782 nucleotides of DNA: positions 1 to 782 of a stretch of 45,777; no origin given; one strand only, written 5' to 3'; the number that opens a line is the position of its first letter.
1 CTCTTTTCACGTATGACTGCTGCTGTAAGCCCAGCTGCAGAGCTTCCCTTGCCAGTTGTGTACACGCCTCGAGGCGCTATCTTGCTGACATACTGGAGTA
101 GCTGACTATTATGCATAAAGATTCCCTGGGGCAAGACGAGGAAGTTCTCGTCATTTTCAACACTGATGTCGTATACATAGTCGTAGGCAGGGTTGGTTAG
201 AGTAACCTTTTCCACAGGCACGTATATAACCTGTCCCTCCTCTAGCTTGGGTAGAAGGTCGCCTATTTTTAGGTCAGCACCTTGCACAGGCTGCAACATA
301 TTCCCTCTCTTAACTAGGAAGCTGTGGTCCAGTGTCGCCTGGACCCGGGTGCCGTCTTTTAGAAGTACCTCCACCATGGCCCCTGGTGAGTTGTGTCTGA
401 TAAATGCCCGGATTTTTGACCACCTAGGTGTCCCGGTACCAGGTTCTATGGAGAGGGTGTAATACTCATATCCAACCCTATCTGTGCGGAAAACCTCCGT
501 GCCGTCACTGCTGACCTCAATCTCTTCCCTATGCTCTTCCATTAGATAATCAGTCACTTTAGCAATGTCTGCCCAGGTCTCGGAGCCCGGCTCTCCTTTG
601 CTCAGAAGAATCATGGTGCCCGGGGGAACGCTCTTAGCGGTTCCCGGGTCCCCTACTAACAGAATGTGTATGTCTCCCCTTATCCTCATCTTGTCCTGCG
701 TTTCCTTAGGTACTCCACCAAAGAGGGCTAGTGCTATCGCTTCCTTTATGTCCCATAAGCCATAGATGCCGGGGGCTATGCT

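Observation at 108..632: In-frame 175-aa mini-intein splits the MCM Walker-A P-loop, in a gene the ORF track does not show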

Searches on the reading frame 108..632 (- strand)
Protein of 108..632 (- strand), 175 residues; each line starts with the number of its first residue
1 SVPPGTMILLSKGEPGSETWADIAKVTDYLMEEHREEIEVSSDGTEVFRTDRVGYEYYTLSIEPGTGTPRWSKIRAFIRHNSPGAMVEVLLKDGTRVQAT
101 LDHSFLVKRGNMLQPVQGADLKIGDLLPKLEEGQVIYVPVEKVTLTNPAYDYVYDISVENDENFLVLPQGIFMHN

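Call 5: search_protein_families(library=pfam, proteins=[window:108-632:-], max_evalue=0.1)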
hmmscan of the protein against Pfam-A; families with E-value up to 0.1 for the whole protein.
window:108-632:- (175 aa): 1 family
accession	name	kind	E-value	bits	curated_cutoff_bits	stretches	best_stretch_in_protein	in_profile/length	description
PF14890.11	Intein_splicing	-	3.6e-14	53.3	35.8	2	133-175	116-155/155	Intein splicing domain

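Call 6: search_solved_structures(query=window:108-632:-, max_evalue=1, show_alignments=3)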
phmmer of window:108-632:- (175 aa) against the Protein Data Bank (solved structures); distinct sequences matched with E-value up to 1: 30.
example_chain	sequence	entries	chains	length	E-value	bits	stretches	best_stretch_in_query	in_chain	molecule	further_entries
2cw7_A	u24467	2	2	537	1.9e-12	50.3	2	15-128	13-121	Endonuclease PI-PkoII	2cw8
5o9i_A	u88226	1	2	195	1.4e-08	37.7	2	126-175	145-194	Transcription initiation factor IIB,Transcription initiation factor IIB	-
5o9j_A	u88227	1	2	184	3.6e-08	36.4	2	80-129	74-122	Transcription initiation factor IIB,Transcription initiation factor IIB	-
4e2u_A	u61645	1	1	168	1.9e-06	30.8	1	58-175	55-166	Pho radA intein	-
6rpp_A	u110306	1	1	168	7.9e-06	28.7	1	54-174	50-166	Cell division control protein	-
6rpq_A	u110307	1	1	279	8e-06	28.7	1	68-175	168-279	Ubiquitin-like protein SMT3,1108aa long hypothetical cell division control protein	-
7qil_A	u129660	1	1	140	0.00032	23.5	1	86-170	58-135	DnaE intein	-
2keq_A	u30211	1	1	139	0.0011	21.7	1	86-170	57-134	DNA polymerase III alpha subunit, Nucleic acid binding OB-fold tRNA/helicase-type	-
4kl5_A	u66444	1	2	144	0.0012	21.6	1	86-170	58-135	DNA polymerase III, alpha subunit, Nucleic acid binding, OB-fold, tRNA/helicase-type chime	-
7oec_A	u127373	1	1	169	0.007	19.1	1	50-171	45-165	DNA polymerase II large subunit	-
5ol7_A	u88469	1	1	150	0.0087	18.8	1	86-114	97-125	DNA-directed DNA polymerase,DNA-directed DNA polymerase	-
5ol6_A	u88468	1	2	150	0.0087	18.8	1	86-114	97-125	Nucleic acid binding, OB-fold, tRNA/helicase-type,DNA-directed DNA polymerase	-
5bkh_A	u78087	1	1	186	0.0095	18.7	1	50-171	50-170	DNA polymerase II large subunit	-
4kl6_A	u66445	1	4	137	0.011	18.4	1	86-170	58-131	DNA-directed DNA polymerase,Nucleic acid binding, OB-fold, tRNA/helicase-type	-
9hth_A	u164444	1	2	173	0.013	18.3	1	52-165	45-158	DNA-directed DNA polymerase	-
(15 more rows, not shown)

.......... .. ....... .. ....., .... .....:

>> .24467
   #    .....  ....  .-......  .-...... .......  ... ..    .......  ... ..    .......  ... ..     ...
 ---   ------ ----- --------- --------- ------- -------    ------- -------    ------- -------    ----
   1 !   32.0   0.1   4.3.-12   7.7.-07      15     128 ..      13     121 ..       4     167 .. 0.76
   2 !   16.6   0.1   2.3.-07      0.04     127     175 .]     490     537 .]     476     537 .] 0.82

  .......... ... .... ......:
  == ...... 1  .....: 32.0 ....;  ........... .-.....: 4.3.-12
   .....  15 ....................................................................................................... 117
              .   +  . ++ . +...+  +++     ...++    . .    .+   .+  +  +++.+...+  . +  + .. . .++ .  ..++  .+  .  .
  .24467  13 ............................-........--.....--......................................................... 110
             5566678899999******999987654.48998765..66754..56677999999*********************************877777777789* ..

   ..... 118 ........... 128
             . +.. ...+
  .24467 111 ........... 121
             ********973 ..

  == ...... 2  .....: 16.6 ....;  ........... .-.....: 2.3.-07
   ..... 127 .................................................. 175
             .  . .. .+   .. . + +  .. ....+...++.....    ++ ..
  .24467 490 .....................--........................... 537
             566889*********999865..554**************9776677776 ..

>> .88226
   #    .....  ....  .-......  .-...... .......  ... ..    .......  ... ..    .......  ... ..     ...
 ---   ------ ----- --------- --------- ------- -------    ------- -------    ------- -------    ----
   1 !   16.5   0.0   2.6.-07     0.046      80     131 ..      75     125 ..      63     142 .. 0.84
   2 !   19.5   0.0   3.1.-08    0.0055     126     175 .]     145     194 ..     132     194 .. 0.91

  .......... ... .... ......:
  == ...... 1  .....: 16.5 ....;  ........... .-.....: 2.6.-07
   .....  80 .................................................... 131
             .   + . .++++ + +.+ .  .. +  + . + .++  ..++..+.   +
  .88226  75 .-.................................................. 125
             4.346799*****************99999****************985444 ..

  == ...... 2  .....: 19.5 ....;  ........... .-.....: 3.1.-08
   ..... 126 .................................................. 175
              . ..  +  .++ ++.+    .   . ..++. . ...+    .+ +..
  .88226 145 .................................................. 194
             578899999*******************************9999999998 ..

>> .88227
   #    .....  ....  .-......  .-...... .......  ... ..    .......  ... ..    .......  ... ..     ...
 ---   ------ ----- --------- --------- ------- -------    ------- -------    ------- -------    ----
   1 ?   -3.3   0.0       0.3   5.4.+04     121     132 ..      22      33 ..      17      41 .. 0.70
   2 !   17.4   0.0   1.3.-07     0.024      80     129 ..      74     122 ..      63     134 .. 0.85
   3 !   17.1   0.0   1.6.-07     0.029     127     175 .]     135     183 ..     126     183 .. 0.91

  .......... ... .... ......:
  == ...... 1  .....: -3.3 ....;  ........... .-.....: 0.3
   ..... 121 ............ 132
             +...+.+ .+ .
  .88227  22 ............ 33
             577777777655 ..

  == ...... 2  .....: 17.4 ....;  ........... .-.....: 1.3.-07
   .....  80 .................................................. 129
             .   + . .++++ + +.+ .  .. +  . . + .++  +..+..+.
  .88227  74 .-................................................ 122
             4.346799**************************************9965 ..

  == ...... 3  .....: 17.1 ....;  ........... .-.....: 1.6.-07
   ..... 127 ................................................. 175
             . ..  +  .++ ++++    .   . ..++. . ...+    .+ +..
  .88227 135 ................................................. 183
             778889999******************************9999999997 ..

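Call 7: find_homologous_proteins(query=window:108-632:-, max_evalue=0.001)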
Query window:108-632:-: 47 candidates shared short words with the query, none scored E <= 0.001.

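Call 23: search_protein_representatives(protein=window:108-632:-)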
Query: 175 residues. Proteins with E-value up to 0.001 (for the whole library): 647; up to 1e-10: 72; up to 1e-30: 0. The best 150 are listed.
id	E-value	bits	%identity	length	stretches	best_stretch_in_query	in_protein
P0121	1.3e-29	119.2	37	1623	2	1-175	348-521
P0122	1.1e-21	93.5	31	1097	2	1-175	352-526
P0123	1.7e-19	86.3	33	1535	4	13-121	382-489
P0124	2.1e-19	86.0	34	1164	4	70-132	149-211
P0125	7.9e-19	84.1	34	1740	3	53-175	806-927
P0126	3.6e-18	81.9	34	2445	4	54-129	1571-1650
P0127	6.2e-18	81.2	33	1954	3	18-130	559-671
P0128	2.0e-17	79.6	33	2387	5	23-131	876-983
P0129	2.4e-17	79.3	32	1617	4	19-156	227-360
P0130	3.4e-17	78.8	30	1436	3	21-132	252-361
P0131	3.7e-17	78.7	29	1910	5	16-156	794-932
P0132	5.6e-17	78.1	37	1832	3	59-128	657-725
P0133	6.7e-17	77.8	35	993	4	66-131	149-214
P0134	7.7e-17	77.6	34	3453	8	38-88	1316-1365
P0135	1.4e-16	76.8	36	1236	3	22-132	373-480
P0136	2.1e-16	76.2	34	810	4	69-132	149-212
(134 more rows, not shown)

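Call 33: find_related_loci(query=window:108-632:-, collection=genome_contigs, flank=4000)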
Query window:108-632:- (175 aa) in genome_contigs; peptide patterns used: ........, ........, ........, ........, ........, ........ (x = any residue, [..] = any of these).
200 stretches matched a pattern; 1 encode a relative of the query (tblastn E <= 1e-3); 1 distinct loci.
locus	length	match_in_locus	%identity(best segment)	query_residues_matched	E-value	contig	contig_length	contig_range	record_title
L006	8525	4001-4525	90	1-175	5e-110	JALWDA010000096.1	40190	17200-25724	MAG: Desulfurococcales archaeon isolate T11_maxbin2_scaf2bin.227 T11_NODE_244_length_40190_cov_2.367496, whole genome sh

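Call 36: find_homologous_proteins(query=A2, max_evalue=0.00001)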
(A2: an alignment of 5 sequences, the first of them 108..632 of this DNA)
Query A2 (5 sequences): 2740 candidates shared short words with the query, none scored E <= 0.00001.

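Call 38: search_solved_structures(query=A2, max_evalue=0.001, show_alignments=0)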
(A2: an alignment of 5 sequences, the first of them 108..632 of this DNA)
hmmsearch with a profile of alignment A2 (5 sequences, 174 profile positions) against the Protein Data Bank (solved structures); distinct sequences matched with E-value up to 0.001: 25.
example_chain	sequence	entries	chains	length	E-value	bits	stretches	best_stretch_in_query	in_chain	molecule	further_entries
2cw7_A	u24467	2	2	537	3.4e-33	117.9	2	15-163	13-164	Endonuclease PI-PkoII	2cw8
2jmz_A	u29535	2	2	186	2.2e-16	63.1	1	20-169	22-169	Hypothetical protein MJ0781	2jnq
6rpp_A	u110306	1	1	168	2.6e-16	62.9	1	53-173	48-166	Cell division control protein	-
5o9j_A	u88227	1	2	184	4.6e-16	62.1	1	9-174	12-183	Transcription initiation factor IIB,Transcription initiation factor IIB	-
6rpq_A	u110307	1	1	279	2.2e-15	59.9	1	54-174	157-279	Ubiquitin-like protein SMT3,1108aa long hypothetical cell division control protein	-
5o9i_A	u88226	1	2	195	6.6e-15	58.3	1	10-174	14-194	Transcription initiation factor IIB,Transcription initiation factor IIB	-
9hth_A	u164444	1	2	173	7.5e-13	51.6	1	57-164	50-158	DNA-directed DNA polymerase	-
7oec_A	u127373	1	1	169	1.6e-10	44.1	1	49-165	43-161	DNA polymerase II large subunit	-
5bkh_A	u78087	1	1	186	2.1e-10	43.7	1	49-165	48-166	DNA polymerase II large subunit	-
4e2u_A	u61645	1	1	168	2e-08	37.2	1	67-174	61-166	Pho radA intein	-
2lcj_A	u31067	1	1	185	4.2e-08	36.2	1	55-166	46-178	Pab polC intein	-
4o1s_A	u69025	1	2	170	2.1e-07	33.9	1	81-174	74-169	V-type ATP synthase alpha chain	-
8cpn_A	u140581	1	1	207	1.4e-06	31.2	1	90-173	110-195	PolB16 intein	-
2lqm_A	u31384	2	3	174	2.2e-06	30.5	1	67-174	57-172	Pho radA intein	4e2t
8cpo_A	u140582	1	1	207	4.7e-06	29.5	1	10-173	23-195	PolB16 Intein Cys-less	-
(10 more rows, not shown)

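Call 42: predict_structure(protein=window:108-632:-)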
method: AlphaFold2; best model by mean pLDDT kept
length: 175 residues; sequences in the alignment: 1
mean_pLDDT: 41.1   pTM: 0.39
mean pLDDT of the five models: 41.1, 39.5, 34.3, 33.9, 28.4
residues with pLDDT >= 90: 0; 70-90: 1; 50-70: 61; < 50: 113
segments of 3 or more residues with pLDDT < 50: 1-83, 149-164, 166-175
pLDDT, mean of each block of 10 residues (from residue 1): 26 27 25 28 24 30 31 33 49 54 63 61 59 59 52 40 45 26
secondary structure, 60 per line:
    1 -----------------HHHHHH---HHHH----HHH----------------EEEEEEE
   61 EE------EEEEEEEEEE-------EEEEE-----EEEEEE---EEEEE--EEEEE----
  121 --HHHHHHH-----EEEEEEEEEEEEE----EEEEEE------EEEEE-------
elements in order: H18-23 H27-30 E54-62 E69-78 E86-90 E96-101 E105-109 E112-116 H123-129 E135-147 E152-157 E164-168

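Call 43: find_related_loci(query=window:108-632:-, collection=metagenome_contigs, flank=2500)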
Query window:108-632:- (175 aa) in metagenome_contigs; peptide patterns used: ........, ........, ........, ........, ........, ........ (x = any residue, [..] = any of these).
231 stretches matched a pattern, but none encodes a relative of the query by tblastn (E <= 1e-3).

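Call 57: predict_structure(alignment_id=A3)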
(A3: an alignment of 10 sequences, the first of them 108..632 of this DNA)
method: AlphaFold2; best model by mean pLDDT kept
length: 175 residues; sequences in the alignment: 10
mean_pLDDT: 91.8   pTM: 0.86
mean pLDDT of the five models: 91.8, 90.8, 90.5, 89.5, 88.2
residues with pLDDT >= 90: 129; 70-90: 45; 50-70: 1; < 50: 0
segments of 3 or more residues with pLDDT < 50: none
pLDDT, mean of each block of 10 residues (from residue 1): 94 89 96 96 95 91 84 94 96 96 92 91 96 92 96 92 78 78
secondary structure, 60 per line:
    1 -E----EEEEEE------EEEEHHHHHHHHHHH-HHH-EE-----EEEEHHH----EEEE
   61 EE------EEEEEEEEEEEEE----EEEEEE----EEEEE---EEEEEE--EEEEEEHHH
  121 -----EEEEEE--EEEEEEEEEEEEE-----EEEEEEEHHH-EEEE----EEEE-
elements in order: E7-12 E19-22 H23-33 E46-49 E57-62 E69-81 E86-91 E96-100 E104-109 E112-117 E126-131 E134-146 E152-158 E163-166 E171-174

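Call 59: fold_search(model_id=the predicted structure, library=pdb)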
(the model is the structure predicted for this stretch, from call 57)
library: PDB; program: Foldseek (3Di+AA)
matches with E <= 10: 608; with E <= 0.001: 67
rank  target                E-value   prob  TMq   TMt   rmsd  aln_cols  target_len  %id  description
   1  5o9i_B                1.8e-12  1.00  0.85  0.84   2.5       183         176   20  Crystal structure of transcription factor IIB Mvu mini-intein (released 2017-11-01)
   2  5o9i_A                2.4e-12  1.00  0.83  0.85   2.6       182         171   22  Crystal structure of transcription factor IIB Mvu mini-intein (released 2017-11-01)
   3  6rpp                  3.3e-12  1.00  0.85  0.89   2.0       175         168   22  Crystal structure of PabCDC21-1 intein (released 2019-08-14)
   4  7oec                  1.5e-11  1.00  0.83  0.86   2.5       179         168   17  Crystal structure of an intein from a hyperthermophile (released 2021-05-26)
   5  6rpq                  4.9e-11  1.00  0.85  0.61   1.9       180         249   20  Crystal structure of PhoCDC21-1 intein (released 2019-08-14)
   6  5o9j_B                1.2e-10  1.00  0.67  0.65   4.3       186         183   21  Crystal structure of transcription factor IIB Mja mini-intein (released 2017-11-01)
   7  4e2t_A                1.4e-10  1.00  0.81  0.82   2.5       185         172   17  Crystal Structures of RadA intein from Pyrococcus horikoshii (released 2012-05-16)
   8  2lqm_MODEL_1_A        1.4e-10  1.00  0.82  0.82   2.5       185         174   17  Solution Structures of RadA intein from Pyrococcus horikoshii (released 2012-05-16)
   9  4e2t_B                1.7e-10  1.00  0.82  0.84   2.5       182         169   17  Crystal Structures of RadA intein from Pyrococcus horikoshii (released 2012-05-16)
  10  5o9j_A                6.5e-10  1.00  0.69  0.67   4.4       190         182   23  Crystal structure of transcription factor IIB Mja mini-intein (released 2017-11-01)
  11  5bkh                  2.1e-09  1.00  0.45  0.46  16.9       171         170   18  The splicing activity and an alternative domain-swapped structure of the Pyrococcus horikoshii PolII mini-intein (released 2021-08-11)
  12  9hth_B                2.4e-09  1.00  0.78  0.78   2.7       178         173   21  Crystal structure of the fused, cysteine-less Aes123 PolB1 split intein (with S1A, N159A mutations) (released 2025-05-07)
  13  4o1s_A                4.9e-09  1.00  0.75  0.77   4.2       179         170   21  Crystal structure of TvoVMA intein (released 2014-03-19)
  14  9hth_A                5.1e-09  1.00  0.77  0.79   2.8       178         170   21  Crystal structure of the fused, cysteine-less Aes123 PolB1 split intein (with S1A, N159A mutations) (released 2025-05-07)
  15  4e2u                  5.4e-09  1.00  0.78  0.81   2.5       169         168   18  Crystal Structures of RadAmin intein from Pyrococcus horikoshii (released 2012-05-16)
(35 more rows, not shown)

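Call 60: search_protein_families(library=pfam, proteins=[P0124, P0125, P0127, P0129, P0130, P0133, P0136], max_evalue=0.00001)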
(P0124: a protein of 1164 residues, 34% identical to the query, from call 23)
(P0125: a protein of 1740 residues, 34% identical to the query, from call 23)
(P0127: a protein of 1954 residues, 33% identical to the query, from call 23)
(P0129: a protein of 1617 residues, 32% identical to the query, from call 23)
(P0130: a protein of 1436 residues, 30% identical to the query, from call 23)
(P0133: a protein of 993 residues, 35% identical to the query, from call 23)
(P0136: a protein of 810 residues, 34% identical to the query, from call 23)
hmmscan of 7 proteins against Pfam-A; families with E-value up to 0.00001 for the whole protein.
P0124 (1164 aa): 3 families
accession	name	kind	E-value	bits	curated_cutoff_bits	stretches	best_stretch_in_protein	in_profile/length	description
PF14890.11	Intein_splicing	-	9.2e-33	113.7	35.8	2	536-1132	38-150/155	Intein splicing domain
PF13392.12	HNH_3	-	2.8e-12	46.5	24.8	1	826-853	18-45/46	HNH endonuclease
PF07463.16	NUMOD4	-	8.1e-11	42.4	23.4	1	755-800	1-48/49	NUMOD4 motif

P0125 (1740 aa): 5 families
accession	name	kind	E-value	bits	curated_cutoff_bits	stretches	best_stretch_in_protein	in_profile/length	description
PF04998.22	RNA_pol_Rpb1_5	-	5.6e-58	196.9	28.5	2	1346-1676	92-262/267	RNA polymerase Rpb1, domain 5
PF14890.11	Intein_splicing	-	1.8e-43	148.4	35.8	3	800-927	13-155/155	Intein splicing domain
PF04983.23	RNA_pol_Rpb1_3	-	2.7e-26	92.8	28.9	1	15-189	1-162/162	RNA polymerase Rpb1, domain 3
PF05000.22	RNA_pol_Rpb1_4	-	5.4e-18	65.3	24.8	1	245-311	47-107/107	RNA polymerase Rpb1, domain 4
PF14528.11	LAGLIDADG_3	-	5.4e-10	39.8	22.5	0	1244-1287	4-51/82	LAGLIDADG-like domain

P0127 (1954 aa): 5 families
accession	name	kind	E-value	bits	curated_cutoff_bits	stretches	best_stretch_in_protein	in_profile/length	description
PF04998.22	RNA_pol_Rpb1_5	-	4.6e-58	197.2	28.5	2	1470-1854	92-261/267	RNA polymerase Rpb1, domain 5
PF14890.11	Intein_splicing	-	3.8e-23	82.4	35.8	2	606-1013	30-155/155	Intein splicing domain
PF05000.22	RNA_pol_Rpb1_4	-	8.9e-22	77.5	24.8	1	237-327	22-107/107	RNA polymerase Rpb1, domain 4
PF14528.11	LAGLIDADG_3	-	1.4e-15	57.8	22.5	1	799-859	2-64/82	LAGLIDADG-like domain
PF04983.23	RNA_pol_Rpb1_3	-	8.7e-09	35.9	28.9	1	2-203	3-162/162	RNA polymerase Rpb1, domain 3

P0129 (1617 aa): 5 families
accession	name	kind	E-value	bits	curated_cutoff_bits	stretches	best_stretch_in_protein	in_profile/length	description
PF04998.22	RNA_pol_Rpb1_5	-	1.8e-50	172.4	28.5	2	1194-1518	91-264/267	RNA polymerase Rpb1, domain 5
PF14528.11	LAGLIDADG_3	-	1.2e-31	109.2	22.5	2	451-531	1-82/82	LAGLIDADG-like domain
PF14890.11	Intein_splicing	-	4.6e-30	104.9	35.8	2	689-1192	5-152/155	Intein splicing domain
PF04990.17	RNA_pol_Rpb1_7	-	1.1e-24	87.5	23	1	1255-1394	1-135/136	RNA polymerase Rpb1, domain 7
PF04992.19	RNA_pol_Rpb1_6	-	2.9e-21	76.6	23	1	10-186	4-189/189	RNA polymerase Rpb1, domain 6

P0130 (1436 aa): 5 families
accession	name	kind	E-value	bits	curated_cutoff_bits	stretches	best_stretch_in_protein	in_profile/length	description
PF04998.22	RNA_pol_Rpb1_5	-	2.2e-57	195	28.5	2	995-1314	92-264/267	RNA polymerase Rpb1, domain 5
PF14890.11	Intein_splicing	-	3.1e-35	121.7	35.8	2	285-699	19-155/155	Intein splicing domain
PF04990.17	RNA_pol_Rpb1_7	-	1.2e-29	103.5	23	1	1055-1192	1-136/136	RNA polymerase Rpb1, domain 7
PF04992.19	RNA_pol_Rpb1_6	-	5.4e-19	69.2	23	1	47-205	2-185/189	RNA polymerase Rpb1, domain 6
PF14528.11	LAGLIDADG_3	-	2.4e-10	41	22.5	1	473-541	1-69/82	LAGLIDADG-like domain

P0133 (993 aa): 2 families
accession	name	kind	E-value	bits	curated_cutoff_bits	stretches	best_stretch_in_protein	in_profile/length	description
PF04998.22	RNA_pol_Rpb1_5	-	4.3e-28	99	28.5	1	648-936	92-265/267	RNA polymerase Rpb1, domain 5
PF14890.11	Intein_splicing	-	2.5e-26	92.8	35.8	2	334-644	29-151/155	Intein splicing domain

P0136 (810 aa): 1 family
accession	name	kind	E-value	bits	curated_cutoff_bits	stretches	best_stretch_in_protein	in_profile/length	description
PF14890.11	Intein_splicing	-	6.4e-26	91.5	35.8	2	528-800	37-150/155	Intein splicing domain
